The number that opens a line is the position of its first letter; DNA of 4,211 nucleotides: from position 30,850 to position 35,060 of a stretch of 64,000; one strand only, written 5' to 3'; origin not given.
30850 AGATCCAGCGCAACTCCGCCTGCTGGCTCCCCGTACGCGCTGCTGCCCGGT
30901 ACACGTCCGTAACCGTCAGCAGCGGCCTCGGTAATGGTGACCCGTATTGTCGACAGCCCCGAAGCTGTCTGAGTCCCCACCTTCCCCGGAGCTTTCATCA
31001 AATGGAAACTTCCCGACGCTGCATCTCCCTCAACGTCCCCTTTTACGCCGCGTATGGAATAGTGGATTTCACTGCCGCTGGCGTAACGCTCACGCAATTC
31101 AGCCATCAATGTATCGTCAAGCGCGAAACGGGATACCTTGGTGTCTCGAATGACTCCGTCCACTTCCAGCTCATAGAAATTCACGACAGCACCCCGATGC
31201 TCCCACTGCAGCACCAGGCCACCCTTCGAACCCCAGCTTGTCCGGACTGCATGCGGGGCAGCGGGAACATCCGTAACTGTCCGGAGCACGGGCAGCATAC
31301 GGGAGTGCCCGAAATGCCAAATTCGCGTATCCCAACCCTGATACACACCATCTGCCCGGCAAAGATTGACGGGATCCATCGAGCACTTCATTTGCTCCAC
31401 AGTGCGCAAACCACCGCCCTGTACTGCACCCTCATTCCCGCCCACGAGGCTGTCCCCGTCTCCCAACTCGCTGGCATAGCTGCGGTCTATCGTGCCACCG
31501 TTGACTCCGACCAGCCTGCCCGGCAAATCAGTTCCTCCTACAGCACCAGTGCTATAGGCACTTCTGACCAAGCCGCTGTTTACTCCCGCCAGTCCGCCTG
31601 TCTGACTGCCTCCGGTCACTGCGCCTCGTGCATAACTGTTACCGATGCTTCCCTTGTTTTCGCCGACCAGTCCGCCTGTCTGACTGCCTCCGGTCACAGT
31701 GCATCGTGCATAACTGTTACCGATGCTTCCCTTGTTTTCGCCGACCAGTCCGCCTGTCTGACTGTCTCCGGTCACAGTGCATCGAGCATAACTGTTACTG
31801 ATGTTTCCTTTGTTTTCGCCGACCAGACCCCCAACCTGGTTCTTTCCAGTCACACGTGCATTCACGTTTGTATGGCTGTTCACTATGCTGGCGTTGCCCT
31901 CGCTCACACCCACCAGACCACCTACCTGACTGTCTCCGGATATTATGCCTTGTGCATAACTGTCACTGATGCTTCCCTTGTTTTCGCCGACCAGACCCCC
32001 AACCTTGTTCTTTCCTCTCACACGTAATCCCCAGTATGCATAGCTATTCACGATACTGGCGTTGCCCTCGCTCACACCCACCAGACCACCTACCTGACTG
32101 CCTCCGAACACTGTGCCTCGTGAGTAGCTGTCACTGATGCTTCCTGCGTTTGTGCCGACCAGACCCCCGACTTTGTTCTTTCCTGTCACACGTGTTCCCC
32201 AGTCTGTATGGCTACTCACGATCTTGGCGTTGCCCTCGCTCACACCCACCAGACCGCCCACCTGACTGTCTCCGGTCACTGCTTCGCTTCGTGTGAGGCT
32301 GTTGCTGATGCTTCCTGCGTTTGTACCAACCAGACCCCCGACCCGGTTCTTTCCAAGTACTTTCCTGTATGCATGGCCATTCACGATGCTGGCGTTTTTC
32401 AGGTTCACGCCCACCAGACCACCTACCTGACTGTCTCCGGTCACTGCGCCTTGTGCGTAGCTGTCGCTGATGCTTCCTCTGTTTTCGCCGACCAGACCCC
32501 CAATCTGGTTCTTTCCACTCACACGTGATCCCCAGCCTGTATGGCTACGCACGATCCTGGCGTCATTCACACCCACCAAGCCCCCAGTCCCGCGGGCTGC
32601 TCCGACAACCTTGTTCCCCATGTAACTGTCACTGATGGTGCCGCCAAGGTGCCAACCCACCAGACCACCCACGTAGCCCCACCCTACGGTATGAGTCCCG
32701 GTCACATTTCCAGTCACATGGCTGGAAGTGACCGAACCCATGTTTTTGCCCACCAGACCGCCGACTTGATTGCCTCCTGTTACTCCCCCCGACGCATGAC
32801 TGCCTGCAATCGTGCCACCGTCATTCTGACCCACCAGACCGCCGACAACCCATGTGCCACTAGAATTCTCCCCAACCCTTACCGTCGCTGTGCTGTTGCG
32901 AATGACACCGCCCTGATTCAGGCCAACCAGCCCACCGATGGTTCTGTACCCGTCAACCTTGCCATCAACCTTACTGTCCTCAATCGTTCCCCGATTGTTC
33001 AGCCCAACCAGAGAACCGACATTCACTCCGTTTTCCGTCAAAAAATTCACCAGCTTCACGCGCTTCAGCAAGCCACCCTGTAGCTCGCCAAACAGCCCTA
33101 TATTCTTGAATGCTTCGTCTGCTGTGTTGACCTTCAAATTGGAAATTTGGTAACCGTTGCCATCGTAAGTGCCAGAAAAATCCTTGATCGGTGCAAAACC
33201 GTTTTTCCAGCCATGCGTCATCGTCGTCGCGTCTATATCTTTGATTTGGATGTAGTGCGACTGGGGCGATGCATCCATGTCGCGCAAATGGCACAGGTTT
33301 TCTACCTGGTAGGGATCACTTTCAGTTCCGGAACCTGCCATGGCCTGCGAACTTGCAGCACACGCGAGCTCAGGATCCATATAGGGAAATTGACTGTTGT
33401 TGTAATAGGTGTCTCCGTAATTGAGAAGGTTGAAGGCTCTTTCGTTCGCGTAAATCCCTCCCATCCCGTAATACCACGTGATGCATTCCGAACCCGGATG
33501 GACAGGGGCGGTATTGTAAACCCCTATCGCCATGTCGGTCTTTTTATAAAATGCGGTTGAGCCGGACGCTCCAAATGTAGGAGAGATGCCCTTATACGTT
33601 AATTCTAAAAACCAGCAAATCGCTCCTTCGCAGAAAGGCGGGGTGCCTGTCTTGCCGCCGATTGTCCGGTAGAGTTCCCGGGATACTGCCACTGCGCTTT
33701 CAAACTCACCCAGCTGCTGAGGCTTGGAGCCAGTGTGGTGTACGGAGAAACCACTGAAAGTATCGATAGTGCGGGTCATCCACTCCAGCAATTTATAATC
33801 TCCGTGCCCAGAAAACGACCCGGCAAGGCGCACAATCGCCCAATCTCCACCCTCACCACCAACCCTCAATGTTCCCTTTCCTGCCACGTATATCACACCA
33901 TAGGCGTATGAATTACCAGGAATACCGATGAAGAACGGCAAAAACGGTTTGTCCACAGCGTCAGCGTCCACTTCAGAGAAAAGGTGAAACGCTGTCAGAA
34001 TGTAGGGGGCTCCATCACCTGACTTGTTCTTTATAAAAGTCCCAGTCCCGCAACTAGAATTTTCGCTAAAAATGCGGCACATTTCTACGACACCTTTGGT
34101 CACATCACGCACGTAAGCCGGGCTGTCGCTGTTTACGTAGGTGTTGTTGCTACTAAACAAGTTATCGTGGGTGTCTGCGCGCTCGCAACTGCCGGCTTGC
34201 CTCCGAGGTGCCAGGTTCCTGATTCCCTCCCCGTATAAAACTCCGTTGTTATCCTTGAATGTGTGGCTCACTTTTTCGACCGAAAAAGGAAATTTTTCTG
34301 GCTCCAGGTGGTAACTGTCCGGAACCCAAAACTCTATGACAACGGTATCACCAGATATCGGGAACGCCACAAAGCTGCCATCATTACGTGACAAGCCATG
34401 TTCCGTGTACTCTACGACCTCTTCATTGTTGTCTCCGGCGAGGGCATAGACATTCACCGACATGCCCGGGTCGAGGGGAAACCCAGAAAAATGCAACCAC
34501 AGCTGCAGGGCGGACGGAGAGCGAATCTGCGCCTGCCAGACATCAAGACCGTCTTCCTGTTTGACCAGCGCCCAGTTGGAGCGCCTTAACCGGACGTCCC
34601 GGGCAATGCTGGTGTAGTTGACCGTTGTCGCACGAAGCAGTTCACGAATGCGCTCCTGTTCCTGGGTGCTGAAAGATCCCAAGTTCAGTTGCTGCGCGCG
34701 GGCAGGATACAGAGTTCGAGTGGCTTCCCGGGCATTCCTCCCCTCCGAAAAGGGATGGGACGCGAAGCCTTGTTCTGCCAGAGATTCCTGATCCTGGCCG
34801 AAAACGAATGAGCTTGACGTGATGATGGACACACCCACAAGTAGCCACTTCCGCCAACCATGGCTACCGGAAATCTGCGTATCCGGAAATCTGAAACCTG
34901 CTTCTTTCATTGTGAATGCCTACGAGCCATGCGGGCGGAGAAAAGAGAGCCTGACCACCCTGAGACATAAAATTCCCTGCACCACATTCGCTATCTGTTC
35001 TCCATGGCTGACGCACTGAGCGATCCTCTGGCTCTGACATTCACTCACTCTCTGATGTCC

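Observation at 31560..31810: Perfect intragenic 60-bp (20-aa) tandem repeats inside GLUG tracts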

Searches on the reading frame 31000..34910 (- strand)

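Call 13: find_related_loci(query=window:31000-34910:-, collection=genome_contigs, flank=10000)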
Query window:31000-34910:- (1303 aa) in genome_contigs; peptide patterns used: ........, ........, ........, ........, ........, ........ (x = any residue, [..] = any of these).
35 stretches matched a pattern, but none encodes a relative of the query by tblastn (E <= 1e-3).

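Call 14: find_homologous_proteins(query=window:31000-34910:-)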
Query window:31000-34910:- (1303 aa): 14 proteins with E <= 0.001 among 8000 candidates.
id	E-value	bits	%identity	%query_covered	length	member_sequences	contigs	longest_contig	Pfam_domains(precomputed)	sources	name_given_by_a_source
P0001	0.0e+0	2438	73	100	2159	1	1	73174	PF07581.18,PF00041.28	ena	-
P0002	0.0e+0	2399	74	82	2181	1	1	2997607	PF07581.18,PF00041.28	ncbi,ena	-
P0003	0.0e+0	2390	75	82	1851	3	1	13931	PF07581.18,PF00041.28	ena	-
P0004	0.0e+0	2353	66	82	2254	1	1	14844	PF05342.20,PF07581.18,PF00041.28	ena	-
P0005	0.0e+0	2154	59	100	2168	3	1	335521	PF07581.18,PF00041.28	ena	-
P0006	0.0e+0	2052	70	82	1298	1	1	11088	PF07581.18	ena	-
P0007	0.0e+0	1926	70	100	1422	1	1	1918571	PF07581.18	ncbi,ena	-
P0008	0.0e+0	1710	58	77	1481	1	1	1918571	PF05342.20,PF07581.18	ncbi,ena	-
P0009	0.0e+0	1684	55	69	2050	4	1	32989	PF05342.20,PF07581.18,PF00041.28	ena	-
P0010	0.0e+0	1667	55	69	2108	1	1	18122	PF05342.20,PF07581.18,PF00041.28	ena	-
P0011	0.0e+0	1524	55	67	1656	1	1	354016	PF05342.20,PF07581.18,PF00041.28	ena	-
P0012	0.0e+0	1323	47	76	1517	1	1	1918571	PF07581.18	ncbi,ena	-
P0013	0.0e+0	1177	71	60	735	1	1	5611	PF07581.18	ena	-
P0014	3.3e-17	80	38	20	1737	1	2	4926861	PF00028.24,PF07581.18,PF13753.13,PF00041.28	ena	-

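Call 17: find_encoding_contigs(protein=P0002, flank=10000, max_places=4)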
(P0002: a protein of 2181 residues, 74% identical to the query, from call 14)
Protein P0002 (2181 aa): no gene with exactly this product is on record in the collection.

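Call 18: list_cluster_members(proteins=[P0002, P0007, P0001, P0003, P0005])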
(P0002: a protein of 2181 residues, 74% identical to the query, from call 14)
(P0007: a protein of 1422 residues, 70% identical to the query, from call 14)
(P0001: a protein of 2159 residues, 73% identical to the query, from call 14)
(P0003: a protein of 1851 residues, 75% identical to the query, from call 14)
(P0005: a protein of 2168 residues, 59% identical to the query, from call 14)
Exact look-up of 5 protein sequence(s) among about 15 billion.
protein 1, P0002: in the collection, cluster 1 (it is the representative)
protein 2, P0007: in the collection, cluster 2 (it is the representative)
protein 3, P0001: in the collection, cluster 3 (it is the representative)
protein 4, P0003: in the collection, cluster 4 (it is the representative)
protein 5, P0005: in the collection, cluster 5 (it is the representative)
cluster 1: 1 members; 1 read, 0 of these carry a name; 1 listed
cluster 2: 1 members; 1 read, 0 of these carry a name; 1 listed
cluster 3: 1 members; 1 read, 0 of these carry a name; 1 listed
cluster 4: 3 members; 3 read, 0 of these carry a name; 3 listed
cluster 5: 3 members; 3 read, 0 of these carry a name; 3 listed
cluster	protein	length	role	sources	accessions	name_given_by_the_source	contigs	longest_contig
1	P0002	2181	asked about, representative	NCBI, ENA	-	-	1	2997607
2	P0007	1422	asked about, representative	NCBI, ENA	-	-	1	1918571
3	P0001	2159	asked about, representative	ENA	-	-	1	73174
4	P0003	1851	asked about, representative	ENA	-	-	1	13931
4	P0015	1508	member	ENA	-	-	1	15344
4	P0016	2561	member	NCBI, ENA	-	-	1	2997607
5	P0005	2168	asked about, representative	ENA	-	-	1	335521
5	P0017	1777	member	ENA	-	-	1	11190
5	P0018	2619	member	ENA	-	-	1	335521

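Call 19: find_encoding_contigs(protein=P0007, flank=10000, max_places=3)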
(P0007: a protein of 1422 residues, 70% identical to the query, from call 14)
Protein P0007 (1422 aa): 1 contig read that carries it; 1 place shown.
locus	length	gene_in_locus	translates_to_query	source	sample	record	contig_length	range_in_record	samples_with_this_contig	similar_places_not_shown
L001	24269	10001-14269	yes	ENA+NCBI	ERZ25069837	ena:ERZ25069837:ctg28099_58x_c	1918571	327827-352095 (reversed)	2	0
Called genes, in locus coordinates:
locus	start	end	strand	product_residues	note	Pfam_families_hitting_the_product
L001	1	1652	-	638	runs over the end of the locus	PF00456:Transketolase_N, PF02779:Transket_pyr, PF02780:Transketolase_C, PF22613:Transketolase_C_1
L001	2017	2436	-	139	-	PF02082:Rrf2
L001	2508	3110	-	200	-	-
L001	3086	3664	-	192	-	PF02630:SCO1-SenC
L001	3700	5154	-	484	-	PF00115:COX1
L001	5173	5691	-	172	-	PF00116:COX2 (weak)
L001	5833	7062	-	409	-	PF07690:MFS_1, PF11700:ATG22, PF07690:MFS_1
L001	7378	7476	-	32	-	-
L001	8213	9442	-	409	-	PF00579:tRNA-synt_1b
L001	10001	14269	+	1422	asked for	PF07581:Glug (faint)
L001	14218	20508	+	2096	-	PF07581:Glug (faint), PF00041:fn3 (faint)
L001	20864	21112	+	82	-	-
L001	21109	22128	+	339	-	PF00437:T2SSE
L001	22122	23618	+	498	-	PF05137:PilN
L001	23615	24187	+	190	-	-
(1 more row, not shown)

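Call 20: find_encoding_contigs(protein=P0001, flank=10000, max_places=3)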
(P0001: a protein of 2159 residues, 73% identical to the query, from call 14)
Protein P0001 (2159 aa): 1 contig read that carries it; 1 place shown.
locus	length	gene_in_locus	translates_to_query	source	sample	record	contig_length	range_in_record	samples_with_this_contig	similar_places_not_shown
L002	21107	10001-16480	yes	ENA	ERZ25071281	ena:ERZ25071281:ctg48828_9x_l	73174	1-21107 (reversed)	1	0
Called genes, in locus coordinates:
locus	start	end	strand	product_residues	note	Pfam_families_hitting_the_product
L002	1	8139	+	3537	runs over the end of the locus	PF00041:fn3 (faint), PF07581:Glug (faint), PF25059:FN3_DSCAM-DSCAML_C (faint)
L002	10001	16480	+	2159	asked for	PF07581:Glug (faint), PF00041:fn3 (faint)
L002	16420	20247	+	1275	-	PF07581:Glug (faint), PF00041:fn3 (faint)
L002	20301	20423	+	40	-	PF13366:PDDEXK_3 (weak)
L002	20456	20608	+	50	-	PF13366:PDDEXK_3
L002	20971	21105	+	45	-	?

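Call 23: find_encoding_contigs(protein=P0015, flank=10000, max_places=3)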
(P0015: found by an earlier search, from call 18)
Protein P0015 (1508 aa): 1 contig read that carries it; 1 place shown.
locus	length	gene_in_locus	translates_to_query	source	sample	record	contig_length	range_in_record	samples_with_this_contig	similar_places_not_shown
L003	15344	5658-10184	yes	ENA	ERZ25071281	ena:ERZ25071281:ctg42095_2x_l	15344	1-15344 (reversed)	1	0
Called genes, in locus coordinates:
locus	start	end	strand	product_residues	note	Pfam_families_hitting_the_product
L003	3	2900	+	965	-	?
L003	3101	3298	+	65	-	-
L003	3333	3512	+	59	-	-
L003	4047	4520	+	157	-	-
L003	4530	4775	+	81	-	-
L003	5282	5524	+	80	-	-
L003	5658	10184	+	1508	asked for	PF07581:Glug (faint)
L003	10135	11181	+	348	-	PF07581:Glug (faint)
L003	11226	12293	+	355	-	-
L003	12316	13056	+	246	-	-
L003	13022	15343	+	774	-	?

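Call 24: find_encoding_contigs(protein=P0003, flank=10000, max_places=3)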
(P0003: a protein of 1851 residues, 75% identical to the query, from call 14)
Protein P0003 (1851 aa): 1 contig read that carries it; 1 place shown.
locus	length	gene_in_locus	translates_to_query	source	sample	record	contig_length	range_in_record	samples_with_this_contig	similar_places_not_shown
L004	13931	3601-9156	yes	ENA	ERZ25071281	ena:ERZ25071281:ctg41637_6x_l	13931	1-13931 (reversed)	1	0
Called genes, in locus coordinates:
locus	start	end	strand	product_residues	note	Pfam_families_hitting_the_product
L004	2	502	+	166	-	?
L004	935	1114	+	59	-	-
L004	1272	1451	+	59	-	-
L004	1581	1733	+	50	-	PF13366:PDDEXK_3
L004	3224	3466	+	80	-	-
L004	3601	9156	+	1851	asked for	PF00041:fn3 (faint), PF07581:Glug (faint)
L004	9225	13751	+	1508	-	PF00041:fn3 (faint), PF25059:FN3_DSCAM-DSCAML_C (faint), PF07581:Glug (faint)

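Call 35: search_solved_structures(query=window:31000-34910:-, max_evalue=0.01)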
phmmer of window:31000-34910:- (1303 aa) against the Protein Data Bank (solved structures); distinct sequences matched with E-value up to 0.01: 1.
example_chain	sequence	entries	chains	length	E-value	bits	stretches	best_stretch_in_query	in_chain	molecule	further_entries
2dj1_A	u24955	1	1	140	0.0048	17.9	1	158-223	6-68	Protein disulfide-isomerase A4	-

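Call 65: list_cluster_members(proteins=[P0004, P0006, P0008, P0009, P0010, P0011, P0012, P0013])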
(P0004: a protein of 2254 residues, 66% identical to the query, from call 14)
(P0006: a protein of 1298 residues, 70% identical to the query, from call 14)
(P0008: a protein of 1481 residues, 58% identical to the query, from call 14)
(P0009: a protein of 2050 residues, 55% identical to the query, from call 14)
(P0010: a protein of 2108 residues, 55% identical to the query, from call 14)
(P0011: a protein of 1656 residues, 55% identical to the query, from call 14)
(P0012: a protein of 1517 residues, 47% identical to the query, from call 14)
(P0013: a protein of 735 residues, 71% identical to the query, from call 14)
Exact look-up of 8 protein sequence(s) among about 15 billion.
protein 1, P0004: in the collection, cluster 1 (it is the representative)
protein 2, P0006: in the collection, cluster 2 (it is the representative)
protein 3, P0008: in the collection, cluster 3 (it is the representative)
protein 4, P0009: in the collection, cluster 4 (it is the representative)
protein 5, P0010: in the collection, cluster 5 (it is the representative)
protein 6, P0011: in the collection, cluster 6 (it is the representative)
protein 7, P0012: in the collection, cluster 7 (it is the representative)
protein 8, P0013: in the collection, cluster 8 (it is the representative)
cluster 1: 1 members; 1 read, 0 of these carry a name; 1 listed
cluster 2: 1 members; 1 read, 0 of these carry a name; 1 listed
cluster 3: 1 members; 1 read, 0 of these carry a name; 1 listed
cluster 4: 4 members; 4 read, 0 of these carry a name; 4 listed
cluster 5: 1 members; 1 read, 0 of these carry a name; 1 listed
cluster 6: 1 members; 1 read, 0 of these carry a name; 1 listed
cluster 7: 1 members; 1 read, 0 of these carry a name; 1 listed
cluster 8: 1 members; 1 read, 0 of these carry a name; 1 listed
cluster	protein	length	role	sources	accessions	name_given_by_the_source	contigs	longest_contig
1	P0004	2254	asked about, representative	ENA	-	-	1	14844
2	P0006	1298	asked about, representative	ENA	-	-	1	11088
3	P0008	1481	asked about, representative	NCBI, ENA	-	-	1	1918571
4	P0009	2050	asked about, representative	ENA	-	-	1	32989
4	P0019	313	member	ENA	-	-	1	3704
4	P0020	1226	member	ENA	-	-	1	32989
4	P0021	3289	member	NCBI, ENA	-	-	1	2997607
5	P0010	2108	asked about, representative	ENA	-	-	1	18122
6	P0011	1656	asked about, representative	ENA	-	-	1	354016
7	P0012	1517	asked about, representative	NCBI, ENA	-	-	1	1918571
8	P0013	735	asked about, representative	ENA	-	-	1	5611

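Call 71: find_encoding_contigs(protein=P0006, flank=6000, max_places=3)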
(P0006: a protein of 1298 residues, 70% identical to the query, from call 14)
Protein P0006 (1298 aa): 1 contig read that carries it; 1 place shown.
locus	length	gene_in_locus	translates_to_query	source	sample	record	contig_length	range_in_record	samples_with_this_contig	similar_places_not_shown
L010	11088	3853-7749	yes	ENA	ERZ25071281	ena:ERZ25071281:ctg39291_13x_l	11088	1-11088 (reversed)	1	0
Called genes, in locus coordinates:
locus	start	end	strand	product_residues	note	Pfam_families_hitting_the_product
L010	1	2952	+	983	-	?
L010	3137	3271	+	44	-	-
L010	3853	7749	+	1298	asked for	PF07581:Glug (faint)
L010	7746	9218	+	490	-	PF07581:Glug (faint)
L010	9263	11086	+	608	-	?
